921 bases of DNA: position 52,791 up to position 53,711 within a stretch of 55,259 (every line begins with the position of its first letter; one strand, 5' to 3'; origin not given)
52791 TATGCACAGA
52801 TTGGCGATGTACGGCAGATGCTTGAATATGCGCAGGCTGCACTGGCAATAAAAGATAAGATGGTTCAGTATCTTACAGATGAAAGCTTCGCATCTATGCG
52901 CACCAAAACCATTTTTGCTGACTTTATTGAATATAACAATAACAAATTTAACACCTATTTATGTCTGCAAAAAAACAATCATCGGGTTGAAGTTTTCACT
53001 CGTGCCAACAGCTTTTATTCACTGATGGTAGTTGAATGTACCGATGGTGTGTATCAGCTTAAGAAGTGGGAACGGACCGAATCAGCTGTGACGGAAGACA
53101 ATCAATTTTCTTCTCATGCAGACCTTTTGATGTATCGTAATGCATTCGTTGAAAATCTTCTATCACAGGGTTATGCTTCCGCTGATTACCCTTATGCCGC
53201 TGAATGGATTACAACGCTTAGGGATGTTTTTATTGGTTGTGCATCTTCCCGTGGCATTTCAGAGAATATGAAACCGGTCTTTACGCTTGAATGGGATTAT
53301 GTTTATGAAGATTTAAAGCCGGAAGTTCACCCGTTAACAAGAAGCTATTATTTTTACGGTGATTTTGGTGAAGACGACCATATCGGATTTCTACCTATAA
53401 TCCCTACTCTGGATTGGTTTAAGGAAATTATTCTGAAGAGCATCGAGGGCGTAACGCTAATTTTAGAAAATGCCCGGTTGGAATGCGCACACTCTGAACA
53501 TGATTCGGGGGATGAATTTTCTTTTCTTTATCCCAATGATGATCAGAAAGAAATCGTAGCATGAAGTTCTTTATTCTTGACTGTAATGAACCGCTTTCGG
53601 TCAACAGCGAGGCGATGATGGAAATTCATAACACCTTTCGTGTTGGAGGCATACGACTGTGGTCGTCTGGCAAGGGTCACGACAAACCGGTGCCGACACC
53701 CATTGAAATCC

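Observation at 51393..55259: Operon of immunity-protein-like genes ending in a tandem Imm11/DUF1629 array, with no toxin gene in view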

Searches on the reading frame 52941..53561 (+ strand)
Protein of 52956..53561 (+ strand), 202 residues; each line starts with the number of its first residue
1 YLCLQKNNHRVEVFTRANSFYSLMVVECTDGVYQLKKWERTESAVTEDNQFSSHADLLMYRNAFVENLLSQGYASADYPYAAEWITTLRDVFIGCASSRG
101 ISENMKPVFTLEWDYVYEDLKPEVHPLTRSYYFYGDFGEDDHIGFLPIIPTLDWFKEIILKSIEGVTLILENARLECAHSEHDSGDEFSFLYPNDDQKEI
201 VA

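Call 26: search_protein_families(library=pfam, proteins=[window:52956-53561:+], max_evalue=10)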
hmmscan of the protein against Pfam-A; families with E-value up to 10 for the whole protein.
window:52956-53561:+ (202 aa): 0 families

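Call 56: search_solved_structures(query=A4, max_evalue=10)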
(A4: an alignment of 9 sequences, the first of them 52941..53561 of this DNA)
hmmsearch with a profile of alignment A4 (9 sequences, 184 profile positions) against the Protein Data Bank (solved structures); distinct sequences matched with E-value up to 10: 0.

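Call 65: predict_structure(alignment_id=A4)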
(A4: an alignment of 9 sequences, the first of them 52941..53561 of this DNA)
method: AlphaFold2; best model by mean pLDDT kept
length: 207 residues; sequences in the alignment: 9
mean_pLDDT: 80.5   pTM: 0.79
mean pLDDT of the five models: 80.5, 80.2, 79.8, 78.7, 78.4
residues with pLDDT >= 90: 72; 70-90: 87; 50-70: 35; < 50: 13
segments of 3 or more residues with pLDDT < 50: 48-53, 202-207
pLDDT, mean of each block of 10 residues (from residue 1): 82 95 79 94 65 67 91 98 91 85 63 82 84 88 73 90 86 65 85 80 40
secondary structure, 60 per line:
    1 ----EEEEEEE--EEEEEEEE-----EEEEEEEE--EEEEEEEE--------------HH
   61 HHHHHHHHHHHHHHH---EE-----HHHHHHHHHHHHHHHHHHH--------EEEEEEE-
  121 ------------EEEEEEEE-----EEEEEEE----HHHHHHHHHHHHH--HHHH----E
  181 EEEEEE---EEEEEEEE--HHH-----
elements in order: E5-11 E14-21 E27-34 E37-44 H59-75 H86-104 E113-119 E133-140 E146-152 H157-169 H172-175 E180-186 E190-197

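Call 68: fold_search(model_id=the predicted structure, library=pdb)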
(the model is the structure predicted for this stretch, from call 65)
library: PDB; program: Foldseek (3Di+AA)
matches with E <= 10: 479; with E <= 0.001: 0
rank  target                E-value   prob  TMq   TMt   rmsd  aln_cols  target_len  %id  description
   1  2ra8                  3.0e-02  1.00  0.28  0.17   2.1        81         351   11  Crystal structure of the Q64V53_BACFR protein from Bacteroides fragilis. Northeast Structural Genomics Consortium target (released 2007-09-25)
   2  9ce3_B                3.1e-01  0.23  0.21  0.05  10.8       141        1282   14  Structure of the TSC:WIPI3 lysosomal recruitment complex (released 2024-12-04)
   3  6zhi_D                3.5e-01  0.10  0.15  0.15  13.4        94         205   12  Structure of the Plasmodium falciparum Hsp70-x substrate binding domain in complex with hydrophobic peptide (released 2020-09-09)
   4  7o24_B                3.5e-01  0.08  0.15  0.09  14.9       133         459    9  Structure of the foamy viral protease-reverse transcriptase in complex with dsDNA. (released 2021-06-30)
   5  5z8i_MODEL_1_A        3.7e-01  0.30  0.15  0.18   8.4        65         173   15  Solution structure of the SBDbeta domain of yeast Ssa1 (released 2018-09-26)
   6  1u00_A                4.4e-01  0.09  0.14  0.13  16.0       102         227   13  HscA substrate binding domain complexed with the IscU recognition peptide ELPPVKIHC (released 2004-10-05)
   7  7qoo_N                4.6e-01  0.05  0.16  0.11  19.4       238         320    9  Structure of the human inner kinetochore CCAN complex (released 2022-06-08)
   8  4jnf                  4.9e-01  0.10  0.12  0.12  14.1        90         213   17  Allosteric opening of the polypeptide-binding site when an Hsp70 binds ATP (released 2013-05-29)
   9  4r5l_A                4.9e-01  0.09  0.13  0.12  14.6        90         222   16  Crystal structure of the DnaK C-terminus (Dnak-SBD-C) (released 2014-09-10)
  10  4r5j_B                5.9e-01  0.07  0.13  0.12  15.7       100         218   14  Crystal structure of the DnaK C-terminus (Dnak-SBD-A) (released 2014-09-10)
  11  7ksf                  6.6e-01  0.07  0.16  0.07  13.5       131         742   10  Crystal structure of Prototype Foamy Virus Protease-Reverse Transcriptase (native) (released 2021-08-11)
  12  5br9_D                6.6e-01  0.04  0.14  0.13  17.9       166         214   11  Crystal structure of an uncharacterized protein with similarity to peptidase YEAZ from Pseudomonas aeruginosa (released 2015-07-15)
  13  4po2_B                7.5e-01  0.07  0.14  0.14  13.9        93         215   11  Crystal Structure of the Stress-Inducible Human Heat Shock Protein HSP70 Substrate-Binding Domain in Complex with Pept (released 2014-08-20)
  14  4f01_A                7.9e-01  0.09  0.13  0.13  15.0        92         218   14  Crystal structure of an artificial dimeric DnaK complex (released 2013-04-17)
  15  4r5i_A                7.9e-01  0.08  0.13  0.12  13.9        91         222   16  Crystal structure of the DnaK C-terminus with the substrate peptide NRLLLTG (released 2014-09-10)
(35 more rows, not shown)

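Call 74: search_protein_families(library=pfam, alignment_id=A4, max_evalue=10)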
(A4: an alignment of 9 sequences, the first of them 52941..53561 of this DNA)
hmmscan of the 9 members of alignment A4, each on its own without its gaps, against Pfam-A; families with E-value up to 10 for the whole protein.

A. member 1, window:52941-53561:+ (207 aa): 0 families

B. families by the number of members that match (of 9 scanned): 4 families
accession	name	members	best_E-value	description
PF18732.6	HEPN_AbiA_CTD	1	0.076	HEPN like, Abia C-terminal domain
PF17390.7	Bac_rhamnosid_C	1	0.12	Bacterial alpha-L-rhamnosidase C-terminal domain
PF10915.13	DUF2709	1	0.14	Protein of unknown function (DUF2709)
PF04899.17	MbeD_MobD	1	1.2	MbeD/MobD like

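Call 78: fold_search(model_id=the predicted structure, library=viral)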
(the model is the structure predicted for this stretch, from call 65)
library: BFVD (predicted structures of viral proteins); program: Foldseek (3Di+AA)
matches with E <= 10: 1012; with E <= 0.001: 0
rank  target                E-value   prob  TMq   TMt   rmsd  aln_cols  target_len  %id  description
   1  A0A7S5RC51            2.1e-02  0.47  0.18  0.16  10.9       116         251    9  (no name in the UniProt tables at hand)
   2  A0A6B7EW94            3.0e-02  0.14  0.15  0.13  18.6       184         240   11  (no name in the UniProt tables at hand)
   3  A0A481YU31            4.0e-02  0.12  0.15  0.09  20.1       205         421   11  Uncharacterized protein [Marseillevirus LCMAC102]
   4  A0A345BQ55            4.3e-02  0.14  0.14  0.17  13.9       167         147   10  (no name in the UniProt tables at hand)
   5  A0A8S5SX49            4.5e-02  0.66  0.25  0.39   6.0       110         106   14  Uncharacterized protein [Siphoviridae sp. ctDOT22]
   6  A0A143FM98            5.4e-02  0.12  0.18  0.16  15.0       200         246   10  (no name in the UniProt tables at hand)
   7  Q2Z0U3                6.1e-02  0.13  0.14  0.17  16.9       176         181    9  Uncharacterized protein [Pseudomonas phage EL]
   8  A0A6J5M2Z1            6.5e-02  0.16  0.13  0.08  20.2        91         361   21  Calcineurin-like phosphoesterase domain, ApaH type [uncultured Caudovirales phage]
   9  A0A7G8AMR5            6.5e-02  0.08  0.13  0.15  19.4       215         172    9  (no name in the UniProt tables at hand)
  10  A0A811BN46            7.3e-02  0.28  0.21  0.25  18.6       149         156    9  Uncharacterized protein [Pandoravirus japonicus]
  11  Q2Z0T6                7.3e-02  0.09  0.14  0.13  16.9       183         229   16  Uncharacterized protein [Pseudomonas phage EL]
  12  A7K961                8.7e-02  0.33  0.20  0.30  12.5       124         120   11  Uncharacterized protein z451L [Chlorovirus heliozoae]
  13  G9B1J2                9.3e-02  0.41  0.18  0.28  16.6       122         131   10  Gp91 [Bacillus phage W.Ph.]
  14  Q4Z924                1.0e-01  0.08  0.16  0.15  17.1       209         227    8  ORF053 [Staphylococcus phage Twort (strain DSM 17442 / HER 48)]
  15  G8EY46                1.5e-01  0.99  0.26  0.73   2.9        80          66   11  Uncharacterized protein [Synechococcus phage S-CAM8]
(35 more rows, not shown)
